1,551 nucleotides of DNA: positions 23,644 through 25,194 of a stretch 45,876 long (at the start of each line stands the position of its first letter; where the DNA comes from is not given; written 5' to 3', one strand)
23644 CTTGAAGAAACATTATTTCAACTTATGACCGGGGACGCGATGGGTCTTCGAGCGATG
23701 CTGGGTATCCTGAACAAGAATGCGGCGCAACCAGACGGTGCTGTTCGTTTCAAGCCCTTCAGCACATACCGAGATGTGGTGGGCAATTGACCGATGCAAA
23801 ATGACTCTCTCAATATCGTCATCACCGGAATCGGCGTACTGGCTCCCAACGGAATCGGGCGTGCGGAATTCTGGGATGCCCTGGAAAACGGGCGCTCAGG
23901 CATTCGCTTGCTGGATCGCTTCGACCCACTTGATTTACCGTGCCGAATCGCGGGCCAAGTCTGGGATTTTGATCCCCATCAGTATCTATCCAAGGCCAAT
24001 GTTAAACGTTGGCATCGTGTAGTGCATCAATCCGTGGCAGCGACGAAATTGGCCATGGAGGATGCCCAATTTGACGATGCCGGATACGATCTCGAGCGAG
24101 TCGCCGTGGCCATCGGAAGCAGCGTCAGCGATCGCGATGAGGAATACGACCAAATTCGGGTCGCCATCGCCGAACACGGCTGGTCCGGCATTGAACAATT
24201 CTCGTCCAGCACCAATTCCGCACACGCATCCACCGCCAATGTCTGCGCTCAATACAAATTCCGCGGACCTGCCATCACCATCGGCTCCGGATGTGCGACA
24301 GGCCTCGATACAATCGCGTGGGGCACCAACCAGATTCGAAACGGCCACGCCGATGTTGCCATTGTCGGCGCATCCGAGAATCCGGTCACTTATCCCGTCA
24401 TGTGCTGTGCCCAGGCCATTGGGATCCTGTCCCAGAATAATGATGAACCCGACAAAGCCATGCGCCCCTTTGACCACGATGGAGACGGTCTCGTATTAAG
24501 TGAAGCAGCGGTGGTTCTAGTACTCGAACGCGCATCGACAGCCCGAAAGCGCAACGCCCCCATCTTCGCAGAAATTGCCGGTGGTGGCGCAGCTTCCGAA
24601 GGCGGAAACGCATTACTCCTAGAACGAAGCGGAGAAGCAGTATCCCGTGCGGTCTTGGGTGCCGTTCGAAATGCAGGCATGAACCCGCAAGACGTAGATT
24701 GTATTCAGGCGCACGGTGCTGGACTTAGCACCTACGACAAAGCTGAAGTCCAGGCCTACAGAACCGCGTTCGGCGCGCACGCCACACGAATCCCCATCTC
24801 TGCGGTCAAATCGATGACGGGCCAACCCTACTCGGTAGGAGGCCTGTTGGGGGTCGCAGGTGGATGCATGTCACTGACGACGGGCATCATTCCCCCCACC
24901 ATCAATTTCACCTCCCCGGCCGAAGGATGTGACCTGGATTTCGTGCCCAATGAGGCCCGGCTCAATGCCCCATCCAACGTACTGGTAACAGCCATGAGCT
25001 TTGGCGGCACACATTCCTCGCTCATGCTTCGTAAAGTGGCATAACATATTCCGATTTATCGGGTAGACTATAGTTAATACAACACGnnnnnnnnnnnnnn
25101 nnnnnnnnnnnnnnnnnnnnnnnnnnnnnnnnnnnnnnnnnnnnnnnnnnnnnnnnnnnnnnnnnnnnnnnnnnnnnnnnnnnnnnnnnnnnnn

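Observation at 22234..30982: Operon coupling a degenerate B12-radical-SAM-like protein and an atypical ketosynthase to a three-protein phosphorelay ending in a sigma-54 activator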

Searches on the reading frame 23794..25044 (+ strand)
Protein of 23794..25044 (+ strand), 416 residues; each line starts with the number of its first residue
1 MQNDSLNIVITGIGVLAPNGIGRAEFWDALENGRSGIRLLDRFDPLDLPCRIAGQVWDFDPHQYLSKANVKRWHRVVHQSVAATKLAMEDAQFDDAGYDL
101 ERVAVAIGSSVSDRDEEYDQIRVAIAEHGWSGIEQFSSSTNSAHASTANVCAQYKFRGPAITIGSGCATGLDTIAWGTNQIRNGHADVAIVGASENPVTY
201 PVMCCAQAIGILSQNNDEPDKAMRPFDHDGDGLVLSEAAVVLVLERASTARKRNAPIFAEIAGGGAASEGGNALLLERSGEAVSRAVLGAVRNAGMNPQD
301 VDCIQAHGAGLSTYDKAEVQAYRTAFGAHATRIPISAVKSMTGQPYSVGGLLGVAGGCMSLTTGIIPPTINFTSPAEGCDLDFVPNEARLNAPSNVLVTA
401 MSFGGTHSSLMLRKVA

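Call 5: search_protein_families(library=pfam, proteins=[window:23794-25044:+], max_evalue=0.01)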
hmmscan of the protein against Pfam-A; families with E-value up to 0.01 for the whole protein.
window:23794-25044:+ (416 aa): 3 families
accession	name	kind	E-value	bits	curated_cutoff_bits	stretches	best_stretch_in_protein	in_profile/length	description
PF00109.32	ketoacyl-synt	-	7.3e-40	137.6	20.8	1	8-250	4-252/252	Beta-ketoacyl synthase, N-terminal domain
PF02801.28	Ketoacyl-synt_C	-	5.9e-24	84.8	20.8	1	259-372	2-118/119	Beta-ketoacyl synthase, C-terminal domain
PF00108.29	Thiolase_N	-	0.00039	20.3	26.4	1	145-203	63-121/260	Thiolase, N-terminal domain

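Call 6: search_protein_families(library=ncbifam, proteins=[window:23794-25044:+], max_evalue=0.01)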
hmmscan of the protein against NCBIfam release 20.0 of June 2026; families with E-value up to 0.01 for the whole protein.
window:23794-25044:+ (416 aa): 28 families (the best 25 are shown)
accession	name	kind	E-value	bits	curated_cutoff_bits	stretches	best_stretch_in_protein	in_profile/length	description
TIGR03150.1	fabF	equivalog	5e-95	318.6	493.75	1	8-413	3-407/407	beta-ketoacyl-ACP synthase II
NF005589.0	PRK07314.1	subfamily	1.7e-92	310.3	387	1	7-415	5-412/413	beta-ketoacyl-ACP synthase II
NF004970.0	PRK06333.1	subfamily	6.2e-74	249.3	525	1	7-414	5-421/424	beta-ketoacyl-ACP synthase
NF006274.0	PRK08439.1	equivalog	1.7e-70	237.9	621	1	8-415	4-406/406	beta-ketoacyl-ACP synthase II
NF006434.0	PRK08722.1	equivalog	1.4e-69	234.9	759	1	7-414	5-413/414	beta-ketoacyl-ACP synthase II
NF005076.0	PRK06501.1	equivalog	1.6e-61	208.5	629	1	8-413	13-421/425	beta-ketoacyl-ACP synthase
NF005916.1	PRK07910.1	equivalog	1.8e-56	191.9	560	1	7-411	13-414/418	KasA/KasB family beta-ketoacyl-ACP synthase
NF006587.0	PRK09116.1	equivalog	1.1e-54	185.8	470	1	8-415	4-407/408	beta-ketoacyl-ACP synthase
NF005490.0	PRK07103.1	equivalog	1.5e-50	172.4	445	1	7-415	5-413/414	polyketide beta-ketoacyl:acyl carrier protein synthase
NF005935.0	PRK07967.1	equivalog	1.1e-48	166.1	630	1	8-415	4-404/406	beta-ketoacyl-ACP synthase I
NF004618.0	PRK05952.1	equivalog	2.8e-48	164.7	455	1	6-414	2-382/384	beta-ketoacyl-ACP synthase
NF058662.1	cispenta_AmcF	equivalog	1.5e-43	149.3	325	1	8-413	2-368/369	cispentacin biosynthesis acyltransferase subunit AmcF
NF006618.0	PRK09185.1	subfamily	1.4e-32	113.2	407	1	7-414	4-392/394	beta-ketoacyl-ACP synthase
NF040607.1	mycolic_Pks13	equivalog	4.2e-30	104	2100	1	84-382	196-485/1680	polyketide synthase Pks13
NF045894.1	PKS_plus_SDR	equivalog_domain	2.4e-28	98.3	1740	1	87-381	101-385/1515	type I polyketide synthase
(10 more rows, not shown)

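Call 17: search_solved_structures(query=window:23794-25044:+, max_evalue=1e-30, show_alignments=2)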
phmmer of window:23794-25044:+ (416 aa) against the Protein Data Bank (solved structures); distinct sequences matched with E-value up to 1e-30: 70 (the best 60 are shown).
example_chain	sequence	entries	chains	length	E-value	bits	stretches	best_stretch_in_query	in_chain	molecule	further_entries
1j3n_A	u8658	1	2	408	4e-73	250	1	7-414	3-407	3-oxoacyl-(acyl-carrier protein) synthase II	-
4qav_A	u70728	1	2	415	9.6e-68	232.3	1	7-414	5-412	3-oxoacyl-[acyl-carrier-protein] synthase 2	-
3o04_A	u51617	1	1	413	1.7e-67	231.5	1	4-415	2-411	beta-keto-acyl carrier protein synthase II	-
4ls5_A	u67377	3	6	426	1.8e-67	231.4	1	6-414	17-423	3-oxoacyl-[acyl-carrier-protein] synthase 2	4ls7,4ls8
5sxo_A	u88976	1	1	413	2.4e-67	231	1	4-415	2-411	3-oxoacyl-[acyl-carrier-protein] synthase 2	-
4r8e_A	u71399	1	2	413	3.1e-67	230.6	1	7-415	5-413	3-oxoacyl-[acyl-carrier-protein] synthase 2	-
4ls6_A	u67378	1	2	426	5.8e-67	229.7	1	6-414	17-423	3-oxoacyl-[acyl-carrier-protein] synthase 2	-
6okg_A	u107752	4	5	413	4e-66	226.9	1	7-415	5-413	3-oxoacyl-[acyl-carrier-protein] synthase 2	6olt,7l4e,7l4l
1b3n_A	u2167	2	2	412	4.3e-66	226.8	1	7-415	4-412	PROTEIN (KETOACYL ACYL CARRIER PROTEIN SYNTHASE 2) | BETA-KETOACYL ACP SYNTHASE II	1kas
2gfw_A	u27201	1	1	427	4.5e-66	226.8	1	7-415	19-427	3-oxoacyl-[acyl-carrier-protein] synthase 2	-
1tqy_A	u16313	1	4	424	1.1e-65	225.4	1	7-414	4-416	Actinorhodin polyketide putative beta-ketoacyl synthase 1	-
2gfy_A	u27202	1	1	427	4.2e-65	223.6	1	7-415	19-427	3-oxoacyl-[acyl-carrier-protein] synthase 2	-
3hnz_A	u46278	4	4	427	9.4e-65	222.4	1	7-415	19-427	3-oxoacyl-[acyl-carrier-protein] synthase 2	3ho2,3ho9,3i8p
9lpl_A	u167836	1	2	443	1.3e-64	222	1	7-415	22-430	3-oxoacyl-[acyl-carrier-protein] synthase 2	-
2gfv_A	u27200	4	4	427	2e-64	221.4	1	7-415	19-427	3-oxoacyl-[acyl-carrier-protein] synthase 2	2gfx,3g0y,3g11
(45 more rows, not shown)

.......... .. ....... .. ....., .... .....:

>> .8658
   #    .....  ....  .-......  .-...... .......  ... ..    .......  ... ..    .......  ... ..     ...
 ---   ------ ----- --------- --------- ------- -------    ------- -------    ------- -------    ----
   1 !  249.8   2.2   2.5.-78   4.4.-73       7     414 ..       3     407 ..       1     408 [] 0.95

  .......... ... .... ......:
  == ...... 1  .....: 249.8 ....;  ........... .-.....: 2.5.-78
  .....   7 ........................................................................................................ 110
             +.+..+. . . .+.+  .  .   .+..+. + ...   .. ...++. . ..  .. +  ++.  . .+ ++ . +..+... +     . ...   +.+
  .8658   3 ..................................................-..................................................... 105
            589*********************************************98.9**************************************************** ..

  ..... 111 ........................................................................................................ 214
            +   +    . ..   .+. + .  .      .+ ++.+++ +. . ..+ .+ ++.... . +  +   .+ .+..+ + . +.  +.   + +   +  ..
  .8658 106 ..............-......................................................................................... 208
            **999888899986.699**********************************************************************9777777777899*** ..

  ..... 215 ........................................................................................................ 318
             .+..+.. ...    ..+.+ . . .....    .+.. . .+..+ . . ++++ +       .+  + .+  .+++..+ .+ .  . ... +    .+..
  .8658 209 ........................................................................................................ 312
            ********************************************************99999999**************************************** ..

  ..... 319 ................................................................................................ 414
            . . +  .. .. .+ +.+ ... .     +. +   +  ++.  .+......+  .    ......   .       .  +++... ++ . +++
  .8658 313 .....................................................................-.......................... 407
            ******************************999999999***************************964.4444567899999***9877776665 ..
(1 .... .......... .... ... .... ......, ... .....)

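Call 72: find_homologous_proteins(query=window:23794-25044:+, max_evalue=1e-60)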
Query window:23794-25044:+ (416 aa): 1233 proteins with E <= 1e-60 among 8000 candidates; the best 120 are listed.
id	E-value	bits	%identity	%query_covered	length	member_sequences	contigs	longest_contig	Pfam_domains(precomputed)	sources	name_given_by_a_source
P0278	2.6e-277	937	100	100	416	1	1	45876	PF00109.33,PF02801.29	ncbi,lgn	ncbi:MAG: beta-ketoacyl-[acyl-carrier-protein] synthase family protein [Candidatus Hydrogenedentota 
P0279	3.8e-208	710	75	100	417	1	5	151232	PF00109.33,PF02801.29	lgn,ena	-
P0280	1.7e-201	688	71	100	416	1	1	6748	PF00109.33,PF02801.29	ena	-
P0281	1.2e-189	649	69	100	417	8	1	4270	PF00109.33,PF02801.29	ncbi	-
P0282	6.4e-185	633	68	100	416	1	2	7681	PF00109.33,PF02801.29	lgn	-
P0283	2.0e-184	631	67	100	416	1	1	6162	PF00109.33,PF02801.29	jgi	jgi:3-oxoacyl-(acyl-carrier-protein) synthase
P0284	6.0e-184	630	67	100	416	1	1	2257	PF00109.33,PF02801.29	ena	-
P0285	6.2e-175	600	65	100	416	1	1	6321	PF00109.33,PF02801.29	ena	-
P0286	1.5e-173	596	62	100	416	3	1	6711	PF00109.33,PF02801.29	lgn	-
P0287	1.8e-170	585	62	100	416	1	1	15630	PF00109.33,PF02801.29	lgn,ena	-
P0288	3.2e-168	578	61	100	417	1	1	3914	PF00109.33,PF02801.29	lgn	-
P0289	2.4e-164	565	61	98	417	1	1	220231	PF00109.33,PF02801.29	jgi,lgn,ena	-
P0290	2.4e-161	555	60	98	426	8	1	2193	PF00109.33,PF02801.29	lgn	-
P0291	2.8e-161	555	59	98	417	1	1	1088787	PF00109.33,PF02801.29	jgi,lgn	jgi:3-oxoacyl-[acyl-carrier-protein] synthase II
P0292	3.2e-161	555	61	98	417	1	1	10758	PF00109.33,PF02801.29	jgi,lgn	jgi:3-oxoacyl-[acyl-carrier-protein] synthase II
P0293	3.7e-161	555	61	98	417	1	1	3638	PF00109.33,PF02801.29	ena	-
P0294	3.2e-160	552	60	98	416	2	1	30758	PF00109.33,PF02801.29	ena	-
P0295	7.0e-159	547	74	79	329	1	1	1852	PF00109.33,PF02801.29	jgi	jgi:3-oxoacyl-(acyl-carrier-protein) synthase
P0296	2.0e-158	546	58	98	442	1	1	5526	PF00109.33,PF02801.29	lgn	-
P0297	4.0e-158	545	61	98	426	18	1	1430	PF00109.33,PF02801.29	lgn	-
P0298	9.0e-158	544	57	99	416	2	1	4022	PF00109.33,PF02801.29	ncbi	-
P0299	2.0e-157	543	59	98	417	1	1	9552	PF00109.33,PF02801.29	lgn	-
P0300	4.9e-157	541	60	98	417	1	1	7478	PF00109.33,PF02801.29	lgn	-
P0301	1.0e-155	537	59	98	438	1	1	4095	PF00109.33,PF02801.29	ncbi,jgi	-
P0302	1.8e-154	533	59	98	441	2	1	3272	PF00109.33,PF02801.29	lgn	-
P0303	3.5e-154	532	58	98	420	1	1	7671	PF00109.33,PF02801.29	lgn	-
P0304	1.4e-152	527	59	98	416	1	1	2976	PF00109.33,PF02801.29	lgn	-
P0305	3.7e-152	525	58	98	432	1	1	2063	PF00109.33,PF02801.29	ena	-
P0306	5.9e-152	524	58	98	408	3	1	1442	PF00109.33,PF02801.29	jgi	jgi:3-oxoacyl-[acyl-carrier-protein] synthase II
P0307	6.5e-151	521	57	98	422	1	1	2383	PF00109.33,PF02801.29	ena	-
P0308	3.9e-150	519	56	100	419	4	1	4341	PF00109.33,PF02801.29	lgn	-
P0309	2.3e-149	516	57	98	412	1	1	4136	PF00109.33,PF02801.29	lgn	-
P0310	3.3e-149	515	57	99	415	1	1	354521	PF00109.33,PF02801.29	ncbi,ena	-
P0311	2.1e-148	513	56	98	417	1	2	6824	PF00109.33,PF02801.29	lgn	-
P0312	2.4e-148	513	56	98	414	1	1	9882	PF00109.33,PF02801.29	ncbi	-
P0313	3.4e-148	512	56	98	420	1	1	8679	PF00109.33,PF02801.29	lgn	-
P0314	6.9e-148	511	57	98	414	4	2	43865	PF00109.33,PF02801.29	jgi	-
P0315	7.8e-148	511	56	98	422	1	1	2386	PF00109.33,PF02801.29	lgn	-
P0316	1.0e-147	511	56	98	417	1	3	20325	PF00109.33,PF02801.29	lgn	-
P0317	1.8e-147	510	54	98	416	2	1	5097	PF00109.33,PF00108.30,PF02801.29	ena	-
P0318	2.0e-147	510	56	98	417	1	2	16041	PF00109.33,PF02801.29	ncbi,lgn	ncbi:MAG: 3-oxoacyl-[acyl-carrier-protein] synthase 2 [Candidatus Hydrogenedentota bacterium]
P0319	2.4e-147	509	56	100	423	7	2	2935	PF00109.33,PF02801.29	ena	-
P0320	3.6e-147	509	56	98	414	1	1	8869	PF00109.33,PF00108.30,PF02801.29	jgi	jgi:3-oxoacyl-[acyl-carrier-protein] synthase II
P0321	3.7e-147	509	56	98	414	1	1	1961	PF00109.33,PF02801.29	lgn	-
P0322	6.0e-147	508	56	99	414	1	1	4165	PF00109.33,PF02801.29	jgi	jgi:3-oxoacyl-[acyl-carrier-protein] synthase II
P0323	4.3e-146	505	55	98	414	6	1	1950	PF00109.33,PF02801.29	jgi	-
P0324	8.0e-146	504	56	100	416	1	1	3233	PF00109.33,PF02801.29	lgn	-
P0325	9.5e-146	504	56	98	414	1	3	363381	PF00109.33,PF02801.29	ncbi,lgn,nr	ncbi:MAG: beta-ketoacyl-[acyl-carrier-protein] synthase family protein [Candidatus Hydrogenedentes b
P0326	1.2e-145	504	55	98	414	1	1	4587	PF00109.33,PF02801.29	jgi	-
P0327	1.3e-145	504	53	100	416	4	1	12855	PF00109.33,PF02801.29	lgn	-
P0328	1.3e-145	504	55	99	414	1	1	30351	PF00109.33,PF02801.29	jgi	-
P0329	1.6e-145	503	56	97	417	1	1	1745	PF00109.33,PF02801.29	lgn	-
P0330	1.7e-145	503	55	98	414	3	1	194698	PF00109.33,PF02801.29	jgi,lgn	jgi:3-oxoacyl-[acyl-carrier-protein] synthase II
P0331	1.8e-145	503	56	98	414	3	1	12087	PF00109.33,PF02801.29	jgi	-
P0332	2.0e-145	503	56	98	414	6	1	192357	PF00109.33,PF02801.29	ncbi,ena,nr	ncbi:MAG: beta-ketoacyl-[acyl-carrier-protein] synthase family protein [Candidatus Hydrogenedentes b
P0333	2.2e-145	503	56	98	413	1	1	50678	PF00109.33,PF02801.29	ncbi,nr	ncbi:MAG: beta-ketoacyl-[acyl-carrier-protein] synthase family protein [Candidatus Hydrogenedentes b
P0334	3.3e-145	502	56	98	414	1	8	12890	PF00109.33,PF02801.29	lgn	-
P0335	4.1e-145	502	55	98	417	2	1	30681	PF00109.33,PF02801.29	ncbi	-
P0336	4.7e-145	502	57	97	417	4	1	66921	PF00109.33,PF02801.29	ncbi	-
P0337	1.1e-144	501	56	98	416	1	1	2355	PF00109.33,PF02801.29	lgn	-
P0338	1.4e-144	500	55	98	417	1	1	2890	PF00109.33,PF02801.29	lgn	-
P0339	2.4e-144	499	54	98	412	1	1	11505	PF00109.33,PF02801.29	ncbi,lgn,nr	ncbi:MAG: beta-ketoacyl-[acyl-carrier-protein] synthase family protein [Candidatus Hydrogenedentes b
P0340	2.4e-144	499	55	98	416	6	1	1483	PF00109.33,PF02801.29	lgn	-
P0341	3.9e-144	499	56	98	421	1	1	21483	PF00109.33,PF02801.29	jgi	jgi:3-oxoacyl-[acyl-carrier-protein] synthase II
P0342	3.9e-144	499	56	99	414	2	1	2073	PF00109.33,PF02801.29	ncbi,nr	ncbi:MAG: beta-ketoacyl-[acyl-carrier-protein] synthase family protein [Candidatus Hydrogenedentes b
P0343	4.0e-144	499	56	98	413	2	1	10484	PF00109.33,PF02801.29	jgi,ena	-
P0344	4.1e-144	499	53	100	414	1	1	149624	PF00109.33,PF02801.29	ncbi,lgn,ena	-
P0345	4.4e-144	499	55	99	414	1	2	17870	PF00109.33,PF00108.30,PF02801.29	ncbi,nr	ncbi:MAG: beta-ketoacyl-[acyl-carrier-protein] synthase family protein [Candidatus Hydrogenedentes b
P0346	6.8e-144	498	56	98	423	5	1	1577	PF00109.33,PF00108.30,PF02801.29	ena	-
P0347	6.9e-144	498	56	97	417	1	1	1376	PF00109.33,PF02801.29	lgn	-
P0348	7.0e-144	498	55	98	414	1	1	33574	PF00109.33,PF02801.29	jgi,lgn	jgi:3-oxoacyl-[acyl-carrier-protein] synthase II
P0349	1.1e-143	497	55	98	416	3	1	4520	PF00109.33,PF02801.29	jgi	-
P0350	1.2e-143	497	53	98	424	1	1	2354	PF00109.33,PF00108.30,PF02801.29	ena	-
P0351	1.3e-143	497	54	98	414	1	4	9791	PF00109.33,PF02801.29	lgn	-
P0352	1.7e-143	497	56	97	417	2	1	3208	PF00109.33,PF02801.29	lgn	-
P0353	1.7e-143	497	54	98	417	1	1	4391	PF00109.33,PF02801.29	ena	-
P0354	3.3e-143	496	55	98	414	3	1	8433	PF00109.33,PF02801.29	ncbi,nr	ncbi:MAG: beta-ketoacyl-[acyl-carrier-protein] synthase family protein [Candidatus Hydrogenedentes b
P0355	3.7e-143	496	56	97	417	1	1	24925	PF00109.33,PF02801.29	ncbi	-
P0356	5.3e-143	495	55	98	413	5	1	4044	PF00109.33,PF02801.29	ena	-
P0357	5.9e-143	495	57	94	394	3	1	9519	PF00109.33,PF02801.29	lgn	-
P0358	7.3e-143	495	55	98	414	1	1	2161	PF00109.33,PF02801.29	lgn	-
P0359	7.7e-143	494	54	98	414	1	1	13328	PF00109.33,PF00108.30,PF02801.29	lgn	-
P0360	7.9e-143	494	55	98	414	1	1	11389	PF00109.33,PF02801.29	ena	-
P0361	8.1e-143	494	54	98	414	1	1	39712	PF00109.33,PF02801.29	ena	-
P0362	1.9e-142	493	55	98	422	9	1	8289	PF00109.33,PF00108.30,PF02801.29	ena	-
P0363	3.0e-142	493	54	98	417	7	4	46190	PF00109.33,PF02801.29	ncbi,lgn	-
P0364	3.3e-142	492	53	98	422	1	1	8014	PF00109.33,PF00108.30,PF02801.29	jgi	jgi:3-oxoacyl-[acyl-carrier-protein] synthase II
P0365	3.4e-142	492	54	98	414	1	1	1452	PF00109.33,PF02801.29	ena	-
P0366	4.4e-142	492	52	100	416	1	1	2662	PF00109.33,PF02801.29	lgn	-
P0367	4.6e-142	492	56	96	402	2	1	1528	PF00109.33,PF02801.29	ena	-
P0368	5.1e-142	492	53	100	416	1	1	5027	PF00109.33,PF02801.29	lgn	-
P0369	8.4e-142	491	54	98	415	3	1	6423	PF00109.33,PF02801.29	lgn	-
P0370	8.5e-142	491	56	98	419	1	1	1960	PF00109.33,PF02801.29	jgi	jgi:3-oxoacyl-[acyl-carrier-protein] synthase II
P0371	1.0e-141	491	54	99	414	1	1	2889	PF00109.33,PF02801.29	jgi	jgi:3-oxoacyl-[acyl-carrier-protein] synthase II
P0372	1.4e-141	490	55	98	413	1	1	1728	PF00109.33,PF02801.29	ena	-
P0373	2.4e-141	490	55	98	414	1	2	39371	PF00109.33,PF02801.29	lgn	-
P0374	3.1e-141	489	55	97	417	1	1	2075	PF00109.33,PF02801.29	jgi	jgi:3-oxoacyl-[acyl-carrier-protein] synthase II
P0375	3.5e-141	489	54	98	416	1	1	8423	PF00109.33,PF02801.29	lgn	-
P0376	5.3e-141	488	53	98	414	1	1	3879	PF00109.33,PF00108.30,PF02801.29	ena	-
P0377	5.6e-141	488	55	98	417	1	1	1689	PF00109.33,PF02801.29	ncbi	-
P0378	9.0e-141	488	54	98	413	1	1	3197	PF00109.33,PF02801.29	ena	-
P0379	9.1e-141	488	53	97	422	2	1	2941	PF00109.33,PF02801.29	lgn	-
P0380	1.1e-140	487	53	98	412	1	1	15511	PF00109.33,PF02801.29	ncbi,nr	ncbi:MAG: beta-ketoacyl-[acyl-carrier-protein] synthase family protein [bacterium]|nr:beta-ketoacyl-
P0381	1.2e-140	487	52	98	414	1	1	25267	PF00109.33,PF02801.29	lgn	-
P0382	1.3e-140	487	54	99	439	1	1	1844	PF00109.33,PF00108.30,PF02801.29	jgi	-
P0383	1.4e-140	487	54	98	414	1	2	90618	PF00109.33,PF00108.30,PF02801.29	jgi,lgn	jgi:3-oxoacyl-[acyl-carrier-protein] synthase II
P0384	3.1e-140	486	52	98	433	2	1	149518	PF00109.33,PF02801.29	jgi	jgi:3-oxoacyl-[acyl-carrier-protein] synthase II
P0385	3.4e-140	486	55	98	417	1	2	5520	PF00109.33,PF02801.29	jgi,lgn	jgi:3-oxoacyl-[acyl-carrier-protein] synthase II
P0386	1.2e-139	484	54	98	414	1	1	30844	PF00109.33,PF02801.29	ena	-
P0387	1.2e-139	484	54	98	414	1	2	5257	PF00109.33,PF02801.29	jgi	-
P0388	1.8e-139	483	55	98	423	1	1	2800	PF00109.33,PF02801.29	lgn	-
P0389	2.0e-139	483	54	98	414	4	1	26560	PF00109.33,PF02801.29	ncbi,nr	ncbi:MAG: beta-ketoacyl-[acyl-carrier-protein] synthase family protein [Candidatus Hydrogenedentes b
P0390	2.2e-139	483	53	97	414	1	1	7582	PF00109.33,PF02801.29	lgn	-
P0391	2.6e-139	483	53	98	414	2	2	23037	PF00109.33,PF02801.29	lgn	-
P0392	3.6e-139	482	54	100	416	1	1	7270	PF00109.33,PF02801.29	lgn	-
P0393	8.6e-139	481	54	98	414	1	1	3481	PF00109.33,PF02801.29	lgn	-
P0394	1.1e-138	481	52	100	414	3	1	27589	PF00109.33,PF00108.30,PF02801.29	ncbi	-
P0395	1.2e-138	481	54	99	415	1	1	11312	PF00109.33,PF02801.29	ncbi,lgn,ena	-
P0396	1.4e-138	480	52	98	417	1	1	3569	PF00109.33,PF02801.29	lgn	-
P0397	1.8e-138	480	53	98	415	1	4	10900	PF00109.33,PF02801.29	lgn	-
